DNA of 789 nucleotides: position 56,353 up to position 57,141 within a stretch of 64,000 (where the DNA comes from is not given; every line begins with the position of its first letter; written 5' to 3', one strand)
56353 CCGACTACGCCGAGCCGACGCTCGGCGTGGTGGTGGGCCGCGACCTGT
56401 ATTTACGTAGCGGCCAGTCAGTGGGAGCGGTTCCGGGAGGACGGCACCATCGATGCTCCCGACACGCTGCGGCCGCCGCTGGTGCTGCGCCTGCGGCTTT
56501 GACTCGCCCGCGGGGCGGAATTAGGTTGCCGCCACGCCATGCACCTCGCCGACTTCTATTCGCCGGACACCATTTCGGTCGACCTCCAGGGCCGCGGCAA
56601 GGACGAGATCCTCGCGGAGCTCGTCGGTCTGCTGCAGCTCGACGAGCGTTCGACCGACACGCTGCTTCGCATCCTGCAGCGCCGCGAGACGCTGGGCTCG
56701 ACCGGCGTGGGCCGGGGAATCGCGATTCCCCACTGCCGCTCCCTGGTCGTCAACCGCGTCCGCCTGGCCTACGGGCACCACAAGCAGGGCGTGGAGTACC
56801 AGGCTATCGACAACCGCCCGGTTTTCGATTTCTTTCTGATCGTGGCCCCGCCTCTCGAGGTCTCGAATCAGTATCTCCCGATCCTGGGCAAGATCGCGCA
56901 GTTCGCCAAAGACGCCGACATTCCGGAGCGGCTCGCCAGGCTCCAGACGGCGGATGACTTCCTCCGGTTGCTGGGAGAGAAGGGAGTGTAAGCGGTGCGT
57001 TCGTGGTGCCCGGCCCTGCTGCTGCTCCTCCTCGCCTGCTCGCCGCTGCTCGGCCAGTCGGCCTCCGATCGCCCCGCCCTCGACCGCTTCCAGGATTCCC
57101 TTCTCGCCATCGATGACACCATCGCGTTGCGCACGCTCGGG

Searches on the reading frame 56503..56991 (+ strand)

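Call 19: search_protein_families(library=pfam, proteins=[window:56503-56991:+], max_evalue=0.0001)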
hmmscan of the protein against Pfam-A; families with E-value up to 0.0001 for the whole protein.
window:56503-56991:+ (162 aa): 1 family
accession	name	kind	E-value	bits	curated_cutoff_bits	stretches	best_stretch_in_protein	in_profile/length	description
PF00359.27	PTS_EIIA_2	-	4.1e-23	82.4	27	1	19-158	3-142/144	Phosphoenolpyruvate-dependent sugar phosphotransferase system, EIIA 2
